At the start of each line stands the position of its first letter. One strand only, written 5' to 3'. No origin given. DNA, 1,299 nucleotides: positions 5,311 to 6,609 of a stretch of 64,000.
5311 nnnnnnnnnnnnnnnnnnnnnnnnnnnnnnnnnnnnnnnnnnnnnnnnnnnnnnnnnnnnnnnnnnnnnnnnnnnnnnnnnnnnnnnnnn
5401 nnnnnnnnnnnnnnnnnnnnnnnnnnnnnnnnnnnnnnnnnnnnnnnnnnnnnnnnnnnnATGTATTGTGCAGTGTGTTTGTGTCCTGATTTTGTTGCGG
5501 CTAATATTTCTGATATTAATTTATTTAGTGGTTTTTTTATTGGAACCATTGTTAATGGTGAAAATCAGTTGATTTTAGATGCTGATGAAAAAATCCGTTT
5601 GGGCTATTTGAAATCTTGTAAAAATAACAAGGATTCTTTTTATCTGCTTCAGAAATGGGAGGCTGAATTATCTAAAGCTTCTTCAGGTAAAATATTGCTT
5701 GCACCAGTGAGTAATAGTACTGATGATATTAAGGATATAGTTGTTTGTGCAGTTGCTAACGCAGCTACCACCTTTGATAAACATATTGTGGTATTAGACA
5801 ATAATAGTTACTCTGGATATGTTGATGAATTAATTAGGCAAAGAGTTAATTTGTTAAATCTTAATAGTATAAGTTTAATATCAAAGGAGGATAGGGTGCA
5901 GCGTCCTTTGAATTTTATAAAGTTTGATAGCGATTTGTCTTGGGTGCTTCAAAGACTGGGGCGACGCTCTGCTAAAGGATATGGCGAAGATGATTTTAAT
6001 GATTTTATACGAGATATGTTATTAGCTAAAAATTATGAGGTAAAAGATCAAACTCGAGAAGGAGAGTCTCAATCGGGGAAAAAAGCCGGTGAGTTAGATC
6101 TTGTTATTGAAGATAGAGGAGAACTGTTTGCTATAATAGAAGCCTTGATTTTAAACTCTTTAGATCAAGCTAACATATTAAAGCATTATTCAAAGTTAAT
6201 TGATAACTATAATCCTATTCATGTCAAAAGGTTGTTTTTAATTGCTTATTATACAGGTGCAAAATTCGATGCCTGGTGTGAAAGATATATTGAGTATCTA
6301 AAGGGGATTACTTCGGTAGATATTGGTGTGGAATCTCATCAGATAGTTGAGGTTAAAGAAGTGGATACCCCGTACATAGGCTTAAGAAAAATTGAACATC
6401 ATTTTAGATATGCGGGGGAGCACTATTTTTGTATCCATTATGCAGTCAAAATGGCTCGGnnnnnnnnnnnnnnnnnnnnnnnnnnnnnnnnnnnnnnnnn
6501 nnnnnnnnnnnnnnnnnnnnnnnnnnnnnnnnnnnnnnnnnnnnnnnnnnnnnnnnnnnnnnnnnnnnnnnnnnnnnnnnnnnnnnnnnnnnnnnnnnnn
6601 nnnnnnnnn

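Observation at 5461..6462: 333-aa partner protein with Cys cluster and acidic motif but no assignable domain: putative effector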

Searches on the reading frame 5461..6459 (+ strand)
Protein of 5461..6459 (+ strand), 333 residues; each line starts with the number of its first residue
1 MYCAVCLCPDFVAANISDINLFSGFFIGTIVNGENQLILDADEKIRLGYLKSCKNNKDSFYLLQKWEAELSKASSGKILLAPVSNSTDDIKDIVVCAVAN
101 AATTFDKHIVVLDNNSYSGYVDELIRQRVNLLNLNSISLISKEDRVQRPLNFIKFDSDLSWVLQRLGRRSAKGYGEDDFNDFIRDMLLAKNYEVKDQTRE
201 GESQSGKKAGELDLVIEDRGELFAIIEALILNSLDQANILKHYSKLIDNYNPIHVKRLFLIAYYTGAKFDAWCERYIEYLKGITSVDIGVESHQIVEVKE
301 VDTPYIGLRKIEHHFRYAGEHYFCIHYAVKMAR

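Call 3: search_protein_families(proteins=[window:5461-6459:+], library=padloc, max_evalue=1)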
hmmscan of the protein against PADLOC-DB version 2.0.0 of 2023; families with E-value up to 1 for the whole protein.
window:5461-6459:+ (333 aa): 0 families

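Call 6: profile_search(protein=window:5461-6459:+)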
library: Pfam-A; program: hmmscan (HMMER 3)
A. the first sequence (333 residues): domains with independent E <= 10: 1; with E <= 0.001: 0
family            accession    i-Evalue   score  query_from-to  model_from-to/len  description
PDDEXK_4          PF14281.12       0.11    12.9     179-251        57-116/183  PD-(D/E)XK nuclease superfamily

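Call 8: search_protein_families(proteins=[window:5461-6459:+], library=ncbifam, max_evalue=1)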
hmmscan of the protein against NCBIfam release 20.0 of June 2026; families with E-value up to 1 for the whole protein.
window:5461-6459:+ (333 aa): 1 family
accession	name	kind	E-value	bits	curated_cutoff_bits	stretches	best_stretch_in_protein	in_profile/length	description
TIGR00081.1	purC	equivalog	0.056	12.9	189.9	1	210-261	38-88/279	phosphoribosylaminoimidazolesuccinocarboxamide synthase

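Call 9: search_protein_families(proteins=[window:5461-6459:+], library=phrogs, max_evalue=1)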
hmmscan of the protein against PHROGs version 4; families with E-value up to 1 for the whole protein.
window:5461-6459:+ (333 aa): 1 family
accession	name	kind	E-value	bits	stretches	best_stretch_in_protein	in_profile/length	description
phrog_18873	-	unknown function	0.067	13.1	1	96-250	215-363/400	-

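Call 11: search_dna_similar(query=window:5461-6459:+, collection=phages, mode=protein, max_rows=20, max_evalue=0.001)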
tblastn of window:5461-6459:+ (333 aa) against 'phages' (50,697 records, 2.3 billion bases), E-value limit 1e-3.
Records with a match: 1; places in all: 1; records where one place covers at least 80% of the query: 1.
Best place of each record, by identity: 80-90% 1.
By first word of the organism name: Enterobacteria 1.
By host as written in the record: Escherichia coli ECOR5 1.
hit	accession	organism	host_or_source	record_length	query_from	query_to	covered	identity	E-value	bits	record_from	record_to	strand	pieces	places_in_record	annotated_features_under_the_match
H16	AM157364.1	Enterobacteria phage P2-EC5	Escherichia coli ECOR5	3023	1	333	100%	88.0%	0e+0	582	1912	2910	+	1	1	hypothetical protein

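Call 12: get_annotated_region(hit=H16, flank=3000)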
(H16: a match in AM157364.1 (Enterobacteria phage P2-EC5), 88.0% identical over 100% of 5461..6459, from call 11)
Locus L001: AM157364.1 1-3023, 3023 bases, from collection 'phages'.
description: Bacteriophage P2-EC5 proviral ORF555 and ORF333 DNA for hypothetical proteins.
organism: Enterobacteria phage P2-EC5 (NCBI taxid 211901)
taxonomy: Viruses; Duplodnaviria; Heunggongvirae; Uroviricota; Caudoviricetes; Peduoviridae; Peduovirus; Peduovirus P2
host: Escherichia coli ECOR5; source: -; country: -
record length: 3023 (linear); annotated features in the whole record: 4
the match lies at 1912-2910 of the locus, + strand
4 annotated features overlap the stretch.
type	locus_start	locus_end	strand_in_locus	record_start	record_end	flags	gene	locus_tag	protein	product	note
regulatory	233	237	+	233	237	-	-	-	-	ribosome_binding_site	ORF555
CDS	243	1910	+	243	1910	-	-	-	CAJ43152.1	hypothetical protein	ORF555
regulatory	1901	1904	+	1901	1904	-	-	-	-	ribosome_binding_site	ORF333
CDS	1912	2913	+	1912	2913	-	-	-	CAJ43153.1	hypothetical protein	ORF333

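Call 14: find_homologous_proteins(query=window:5461-6459:+, max_evalue=0.001)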
Query window:5461-6459:+ (333 aa): 49 proteins with E <= 0.001 among 1363 candidates.
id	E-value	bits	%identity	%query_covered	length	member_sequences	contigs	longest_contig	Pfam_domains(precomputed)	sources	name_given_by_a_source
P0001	1.4e-219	746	99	100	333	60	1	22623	-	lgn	-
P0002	9.1e-197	671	89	100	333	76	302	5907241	-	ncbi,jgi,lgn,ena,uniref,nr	ncbi:hypothetical protein ACFH3Z_000956 [Escherichia coli]|jgi:hypothetical protein|uniref:Uncharact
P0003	4.0e-172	590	74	100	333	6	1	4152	-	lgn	-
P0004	4.0e-144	498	62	100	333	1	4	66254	-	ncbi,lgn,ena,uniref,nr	ncbi:hypothetical protein [Leclercia adecarboxylata]|uniref:hypothetical protein n=1 Tax=Leclercia a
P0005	3.8e-143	495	62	100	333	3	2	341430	-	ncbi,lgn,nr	ncbi:TPA: hypothetical protein RCG86_000091 [Enterobacter roggenkampii]|nr:hypothetical protein [Ent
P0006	4.7e-141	488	62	100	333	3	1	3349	-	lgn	-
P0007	4.3e-138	478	60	100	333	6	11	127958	-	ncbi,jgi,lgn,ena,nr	ncbi:TPA: hypothetical protein L9M15_004525 [Klebsiella quasipneumoniae subsp. similipneumoniae]|jgi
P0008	9.3e-136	470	59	100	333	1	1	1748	-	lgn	-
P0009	6.4e-115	402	52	99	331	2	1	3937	-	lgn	-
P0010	4.3e-98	347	46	100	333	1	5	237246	-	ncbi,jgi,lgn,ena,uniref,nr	ncbi:hypothetical protein [Hafnia paralvei]|uniref:hypothetical protein n=1 Tax=Hafnia paralvei TaxI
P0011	2.9e-92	327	45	99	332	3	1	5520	-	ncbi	-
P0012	7.7e-92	326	45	99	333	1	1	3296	-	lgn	-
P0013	3.0e-91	324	44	100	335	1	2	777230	-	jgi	jgi:hypothetical protein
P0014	2.7e-90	321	45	99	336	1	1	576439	-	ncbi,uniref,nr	ncbi:hypothetical protein I2492_11210 [Budviciaceae bacterium CWB-B4]|uniref:Uncharacterized protein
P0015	7.1e-90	320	45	100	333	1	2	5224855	-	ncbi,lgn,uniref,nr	ncbi:hypothetical protein V6294_06330 [Serratia marcescens]|uniref:hypothetical protein n=1 Tax=Serr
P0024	3.4e-81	291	42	100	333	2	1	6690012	-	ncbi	ncbi:hypothetical protein [Pseudomonas veronii]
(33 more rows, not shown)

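Call 18: search_solved_structures(query=A1, max_evalue=10, show_alignments=3)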
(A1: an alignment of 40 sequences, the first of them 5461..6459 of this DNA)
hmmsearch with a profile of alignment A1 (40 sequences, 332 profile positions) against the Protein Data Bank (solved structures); distinct sequences matched with E-value up to 10: 0.

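Call 26: predict_structure(alignment_id=A1)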
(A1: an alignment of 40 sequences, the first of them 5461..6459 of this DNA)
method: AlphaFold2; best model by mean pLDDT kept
length: 333 residues; sequences in the alignment: 40
mean_pLDDT: 87.0   pTM: 0.55
mean pLDDT of the five models: 87.0, 85.2, 85.1, 84.7, 84.5
residues with pLDDT >= 90: 203; 70-90: 96; 50-70: 20; < 50: 14
segments of 3 or more residues with pLDDT < 50: 198-204, 206-210
pLDDT, mean of each block of 10 residues (from residue 1): 90 96 94 93 95 95 97 89 84 94 87 92 87 89 59 92 87 72 88 71 44 77 89 94 85 83 93 96 90 92 94 91 94 80
secondary structure, 60 per line:
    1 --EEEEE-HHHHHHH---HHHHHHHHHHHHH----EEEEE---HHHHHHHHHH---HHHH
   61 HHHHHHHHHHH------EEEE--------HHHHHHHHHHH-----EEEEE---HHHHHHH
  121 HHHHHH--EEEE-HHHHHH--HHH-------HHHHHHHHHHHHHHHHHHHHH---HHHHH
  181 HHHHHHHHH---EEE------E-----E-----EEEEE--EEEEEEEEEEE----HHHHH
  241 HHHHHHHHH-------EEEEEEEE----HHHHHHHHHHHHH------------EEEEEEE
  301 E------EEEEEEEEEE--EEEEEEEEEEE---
elements in order: E3-7 H9-15 H19-31 E36-40 H44-53 H57-71 E78-81 H90-100 E106-110 H114-126 E129-132 H134-139 H152-172 H176-189 E193-195 E214-218 E221-231 H236-249 E257-264 H269-281 E294-301 E308-317 E320-330

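Call 30: search_protein_representatives(alignment_id=A1)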
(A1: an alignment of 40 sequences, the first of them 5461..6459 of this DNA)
Query: 40 sequences, 332 profile positions. Proteins with E-value up to 0.001 (for the whole library): 1111; up to 1e-10: 763; up to 1e-30: 38. The best 150 are listed.
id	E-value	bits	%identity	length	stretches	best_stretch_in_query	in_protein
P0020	1.7e-149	514.2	-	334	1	1-331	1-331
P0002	7.5e-140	482.4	-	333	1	1-331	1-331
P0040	7.0e-138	476.0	-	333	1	1-331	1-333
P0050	4.0e-129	447.2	-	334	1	1-331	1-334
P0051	2.2e-118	411.9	-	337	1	1-331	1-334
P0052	1.5e-111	389.4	-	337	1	1-331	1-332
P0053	9.4e-106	370.4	-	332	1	1-331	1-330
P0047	2.2e-100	352.7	-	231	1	1-231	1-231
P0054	2.4e-97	342.7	-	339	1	1-331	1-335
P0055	1.2e-93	330.5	-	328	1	1-331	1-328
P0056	1.5e-88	313.8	-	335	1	3-331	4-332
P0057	2.1e-79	283.8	-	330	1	3-331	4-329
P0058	1.2e-68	248.4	-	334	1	3-331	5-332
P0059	1.0e-63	232.1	-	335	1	3-331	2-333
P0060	2.4e-60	221.1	-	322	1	4-323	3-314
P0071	6.4e-35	137.5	-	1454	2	141-303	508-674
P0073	5.6e-34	134.4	-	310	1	132-331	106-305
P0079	1.8e-31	126.1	-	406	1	125-328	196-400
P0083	7.8e-31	124.1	-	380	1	132-331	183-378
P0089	4.6e-29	118.3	-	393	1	143-330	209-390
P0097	3.0e-28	115.6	-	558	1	148-285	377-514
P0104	6.0e-28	114.6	-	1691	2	173-282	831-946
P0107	8.7e-28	114.1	-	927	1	138-331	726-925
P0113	3.8e-27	112.0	-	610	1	112-331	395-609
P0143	1.2e-25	107.0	-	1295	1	136-295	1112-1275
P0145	1.4e-25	106.8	-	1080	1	163-331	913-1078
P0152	3.1e-25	105.7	-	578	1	117-331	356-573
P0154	3.5e-25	105.5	-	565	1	167-331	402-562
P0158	5.7e-25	104.8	-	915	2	167-331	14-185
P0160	6.8e-25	104.6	-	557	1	172-331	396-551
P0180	2.4e-24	102.8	-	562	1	172-285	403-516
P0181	2.6e-24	102.7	-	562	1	135-284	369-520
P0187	4.6e-24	101.8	-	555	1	153-331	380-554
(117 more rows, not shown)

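Call 32: search_protein_families(proteins=[P0071, P0104, P0107, P0143, P0145, P0097, P0113, P0079, P0158], library=padloc, max_evalue=0.001)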
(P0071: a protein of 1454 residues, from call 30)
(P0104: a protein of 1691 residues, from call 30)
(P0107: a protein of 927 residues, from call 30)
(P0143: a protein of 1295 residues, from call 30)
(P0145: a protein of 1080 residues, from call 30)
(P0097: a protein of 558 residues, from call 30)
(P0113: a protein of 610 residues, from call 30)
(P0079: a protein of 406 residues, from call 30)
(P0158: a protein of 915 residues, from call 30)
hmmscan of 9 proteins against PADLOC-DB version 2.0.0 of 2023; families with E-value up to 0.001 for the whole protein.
P0071 (1454 aa): 0 families

P0104 (1691 aa): 0 families

P0107 (927 aa): 0 families

P0143 (1295 aa): 1 family
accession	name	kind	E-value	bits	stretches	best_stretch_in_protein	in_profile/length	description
PDLC04140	mad8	-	2.9e-05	21.7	1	12-204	11-151/314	mads_8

P0145 (1080 aa): 0 families

P0097 (558 aa): 1 family
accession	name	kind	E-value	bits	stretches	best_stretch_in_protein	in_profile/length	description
PDLC03853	LmuA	-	2.2e-30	104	1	38-523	104-632/655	-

P0113 (610 aa): 0 families

P0079 (406 aa): 0 families

P0158 (915 aa): 0 families

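Call 36: find_related_loci(query=A1, collection=genome_contigs, flank=8000)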
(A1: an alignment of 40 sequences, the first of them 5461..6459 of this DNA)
Query A1 (333 aa) in genome_contigs; peptide patterns used: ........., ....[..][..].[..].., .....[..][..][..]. (x = any residue, [..] = any of these).
259 stretches matched a pattern; 5 encode a relative of the query (tblastn E <= 1e-3); 5 distinct loci.
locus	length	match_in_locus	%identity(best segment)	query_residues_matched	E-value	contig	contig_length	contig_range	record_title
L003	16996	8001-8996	40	1-333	8e-82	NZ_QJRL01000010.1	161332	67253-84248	Pseudomonas sp. LB-090624 NODE_10_length_161332_cov_23.798914, whole genome shotgun sequence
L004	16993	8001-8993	42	1-331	2e-81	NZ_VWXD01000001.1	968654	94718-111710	Candidatus Pantoea formicae isolate Acro-805 NODE_1_length_968654_cov_71.848006, whole genome shotgun sequence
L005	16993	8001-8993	39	1-331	2e-75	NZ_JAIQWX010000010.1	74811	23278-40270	Pseudomonas sp. REP124 10, whole genome shotgun sequence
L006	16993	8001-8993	28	2-332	8e-37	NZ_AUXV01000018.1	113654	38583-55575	Pseudoalteromonas luteoviolacea S2607 contig_25, whole genome shotgun sequence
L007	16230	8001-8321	37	176-278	4e-12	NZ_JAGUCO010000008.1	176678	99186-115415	Carboxylicivirga linearis strain FB218 scaffold_8_length=176679, whole genome shotgun sequence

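Call 39: profile_search(alignment_id=A2)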
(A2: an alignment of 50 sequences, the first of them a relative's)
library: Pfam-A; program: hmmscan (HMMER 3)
A. the first sequence (558 residues): domains with independent E <= 10: 1; with E <= 0.001: 0
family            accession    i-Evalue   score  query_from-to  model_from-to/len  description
DUF6602           PF20247.3        0.23    11.8     405-455        18-65/104  Domain of unknown function (DUF6602)
B. every sequence of the alignment scanned on its own (50 sequences): families by number of members that match
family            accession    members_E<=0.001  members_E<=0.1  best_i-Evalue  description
COR-B             PF25497.1                 14              14        4.6e-25  C-terminal of Roc, COR-B domain
COR-A             PF16095.11                13              13        1.0e-40  C-terminal of Roc, COR-A domain
Roc               PF08477.19                12              13        4.0e-29  Ras of Complex, Roc, domain of DAPkinase
Ras               PF00071.28                12              12        1.1e-18  Ras family
Arf               PF00025.27                12              12        3.2e-11  ADP-ribosylation factor family
LRR_4             PF12799.13                11              12        1.5e-09  Leucine Rich repeats (2 copies)
LRR_8             PF13855.12                11              11        9.1e-13  Leucine rich repeat
LRR_14            PF23598.1                 10              12        6.3e-13  Leucine-rich repeat region
MMR_HSR1          PF01926.29                 7              11        4.5e-08  50S ribosome-binding GTPase
Gtr1_RagA         PF04670.18                 5               6        9.1e-07  Gtr1/RagA G protein conserved region
GTP_EFTU          PF00009.33                 2               3        3.2e-05  Elongation factor Tu GTP binding domain
nSTAND3           PF20720.3                  2               2        6.2e-07  Novel STAND NTPase 3
Pentapeptide_3    PF13576.12                 2               2        5.9e-05  Pentapeptide repeats (9 copies)
SRPRB             PF09439.16                 1               4        3.1e-04  Signal recognition particle receptor beta subunit
FeoB_N            PF02421.24                 1               4        4.0e-04  Ferrous iron transport protein B
MMR_HSR1_Xtn      PF16897.10                 1               3        1.9e-04  C-terminal region of MMR_HSR1 domain
Zn_ribbon_3       PF13248.11                 1               2        3.5e-04  zinc-ribbon domain
Acetyltransf_1    PF00583.31                 1               1        2.1e-07  Acetyltransferase (GNAT) family
Zn_Ribbon_1       PF13240.11                 1               1        3.3e-07  zinc-ribbon domain
Acetyltransf_7    PF13508.13                 1               1        6.3e-05  Acetyltransferase (GNAT) domain

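Call 40: fold_search(model_id=the predicted structure, library=afdb50)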
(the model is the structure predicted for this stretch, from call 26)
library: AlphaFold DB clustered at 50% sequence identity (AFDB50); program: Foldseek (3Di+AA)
matches with E <= 10: 2061; with E <= 0.001: 216
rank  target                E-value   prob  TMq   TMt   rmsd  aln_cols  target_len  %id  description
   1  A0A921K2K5            9.4e-61  1.00  0.76  0.76   4.8       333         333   88  Uncharacterized protein [Ligilactobacillus acidipiscis]
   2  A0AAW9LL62            2.8e-41  1.00  0.53  0.53  17.5       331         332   44  Uncharacterized protein [Klebsiella aerogenes]
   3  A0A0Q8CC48            9.5e-41  1.00  0.65  0.65   7.9       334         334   41  Uncharacterized protein
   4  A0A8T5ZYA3            1.2e-37  1.00  0.52  0.52  16.6       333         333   41  Uncharacterized protein [Escherichia coli]
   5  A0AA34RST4            1.0e-36  1.00  0.53  0.52  16.1       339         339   37  Uncharacterized protein [Pseudomonas putida S12]
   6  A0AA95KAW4            2.1e-35  1.00  0.53  0.54  16.0       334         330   31  Uncharacterized protein
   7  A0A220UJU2            6.4e-35  1.00  0.53  0.52   9.6       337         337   33  Uncharacterized protein [Shewanella bicestrii]
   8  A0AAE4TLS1            2.1e-29  1.00  0.59  0.61   8.7       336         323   32  Uncharacterized protein [Shewanella xiamenensis]
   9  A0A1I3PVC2            1.9e-23  1.00  0.54  0.53  10.0       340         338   22  Uncharacterized protein [Phytopseudomonas argentinensis]
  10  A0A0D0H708            2.2e-22  1.00  0.71  0.67   5.8       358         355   23  Uncharacterized protein
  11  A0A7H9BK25            3.9e-20  1.00  0.60  0.60   6.4       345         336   21  Uncharacterized protein [Chitinibacter bivalviorum]
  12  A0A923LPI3            2.9e-16  1.00  0.50  0.54  17.0       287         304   21  Restriction endonuclease [Roseburia zhanii]
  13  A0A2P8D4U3            5.0e-16  1.00  0.50  0.30  13.1       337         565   21  Uncharacterized protein [Taibaiella chishuiensis]
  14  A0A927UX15            8.2e-16  1.00  0.48  0.54  14.4       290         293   22  Restriction endonuclease
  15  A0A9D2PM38            1.4e-15  1.00  0.52  0.40   9.2       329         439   21  Uncharacterized protein [Candidatus Blautia merdavium]
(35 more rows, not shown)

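Call 43: search_protein_families(proteins=[P0154, P0160, P0180, P0181, P0187, P0152, P0073, P0079, P0083, P0089], library=padloc, max_evalue=0.001)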
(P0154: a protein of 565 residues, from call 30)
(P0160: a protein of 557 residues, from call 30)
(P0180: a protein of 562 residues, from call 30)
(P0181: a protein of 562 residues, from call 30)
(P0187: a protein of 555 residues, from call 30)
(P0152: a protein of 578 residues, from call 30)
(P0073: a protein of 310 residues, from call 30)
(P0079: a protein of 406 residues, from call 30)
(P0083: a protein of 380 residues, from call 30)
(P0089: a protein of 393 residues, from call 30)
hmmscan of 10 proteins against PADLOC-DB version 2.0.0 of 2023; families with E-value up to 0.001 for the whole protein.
P0154 (565 aa): 1 family
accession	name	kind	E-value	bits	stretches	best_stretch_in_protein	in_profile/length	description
PDLC03853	LmuA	-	6.1e-34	115.8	1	28-441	92-508/655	-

P0160 (557 aa): 3 families
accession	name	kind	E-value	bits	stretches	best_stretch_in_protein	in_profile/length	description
PDLC03954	RmrA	-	2e-06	25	1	243-304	199-257/380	-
PDLC03947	RmrA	-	8.9e-05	19.5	1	246-303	202-256/383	-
PDLC03952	RmrA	-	0.00025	18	1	243-304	211-269/395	-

P0180 (562 aa): 1 family
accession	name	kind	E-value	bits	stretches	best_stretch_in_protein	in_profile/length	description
PDLC03853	LmuA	-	1.9e-42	143.9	1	31-484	97-600/655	-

P0181 (562 aa): 1 family
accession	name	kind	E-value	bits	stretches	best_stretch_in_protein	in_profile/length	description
PDLC03853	LmuA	-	4.6e-40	136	1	34-501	96-609/655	-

P0187 (555 aa): 1 family
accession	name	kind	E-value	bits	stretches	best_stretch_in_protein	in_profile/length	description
PDLC03853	LmuA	-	1.9e-33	114.2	1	30-484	95-601/655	-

P0152 (578 aa): 0 families

P0073 (310 aa): 0 families

P0079 (406 aa): 0 families

P0083 (380 aa): 0 families

P0089 (393 aa): 0 families

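Call 44: find_encoding_contigs(protein=P0024, flank=9000, max_places=2)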
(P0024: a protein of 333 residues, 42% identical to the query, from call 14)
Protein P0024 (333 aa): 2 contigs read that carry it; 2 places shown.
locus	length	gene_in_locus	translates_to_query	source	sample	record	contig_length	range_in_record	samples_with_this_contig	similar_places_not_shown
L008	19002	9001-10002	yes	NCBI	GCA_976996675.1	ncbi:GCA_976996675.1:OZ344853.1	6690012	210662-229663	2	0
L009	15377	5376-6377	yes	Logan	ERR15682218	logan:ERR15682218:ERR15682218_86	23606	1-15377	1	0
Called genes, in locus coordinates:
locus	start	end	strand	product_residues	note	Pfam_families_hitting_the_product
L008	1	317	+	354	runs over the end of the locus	PF08240:ADH_N, PF16912:Glu_dehyd_C, PF00107:ADH_zinc_N, PF13602:ADH_zinc_N_2 (faint)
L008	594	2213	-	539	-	PF12729:4HB_MCP_1, PF00672:HAMP, PF00015:MCPsignal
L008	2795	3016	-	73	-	-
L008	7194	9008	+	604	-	PF13175:AAA_15 (weak), PF13304:AAA_21, PF13175:AAA_15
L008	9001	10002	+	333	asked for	-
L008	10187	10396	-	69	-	-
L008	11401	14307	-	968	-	-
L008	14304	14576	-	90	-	PF11275:DUF3077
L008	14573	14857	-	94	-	-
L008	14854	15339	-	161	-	-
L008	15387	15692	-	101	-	-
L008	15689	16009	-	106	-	PF05930:Phage_AlpA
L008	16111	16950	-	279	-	-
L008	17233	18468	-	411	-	PF13356:Arm-DNA-bind_3, PF22022:Phage_int_M, PF00589:Phage_integrase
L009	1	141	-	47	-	?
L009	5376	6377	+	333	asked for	-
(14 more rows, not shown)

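Call 45: find_encoding_contigs(protein=P0015, flank=9000, max_places=2)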
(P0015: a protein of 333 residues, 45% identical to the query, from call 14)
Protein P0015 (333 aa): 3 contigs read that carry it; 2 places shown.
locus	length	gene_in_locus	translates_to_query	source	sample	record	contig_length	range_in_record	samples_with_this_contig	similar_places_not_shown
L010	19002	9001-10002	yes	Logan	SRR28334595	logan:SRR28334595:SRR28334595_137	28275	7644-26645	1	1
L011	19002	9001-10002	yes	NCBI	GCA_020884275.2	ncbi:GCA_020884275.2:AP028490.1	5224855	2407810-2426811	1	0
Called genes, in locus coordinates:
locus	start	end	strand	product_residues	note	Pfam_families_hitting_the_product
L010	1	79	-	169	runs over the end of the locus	PF00959:Phage_lysozyme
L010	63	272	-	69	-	PF16080:Phage_holin_2_3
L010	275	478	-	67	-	PF05489:Phage_tail_X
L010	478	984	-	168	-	PF05926:Phage_GPL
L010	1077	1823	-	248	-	PF05944:Phage_term_smal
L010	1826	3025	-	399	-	PF05125:Phage_cap_P2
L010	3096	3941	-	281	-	PF05929:Phage_GPO_N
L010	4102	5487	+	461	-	PF06056:Terminase_5, PF03237:Terminase_6N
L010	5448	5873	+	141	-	PF17289:Terminase_6C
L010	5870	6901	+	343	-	PF04860:Phage_portal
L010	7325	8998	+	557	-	PF13175:AAA_15, PF13304:AAA_21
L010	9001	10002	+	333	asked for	-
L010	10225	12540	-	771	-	PF05840:Phage_GPA, PF23343:REP_ORF2-G2P (weak)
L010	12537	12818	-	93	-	PF17399:DUF5405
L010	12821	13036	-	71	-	PF01258:zf-dskA_traR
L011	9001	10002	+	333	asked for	-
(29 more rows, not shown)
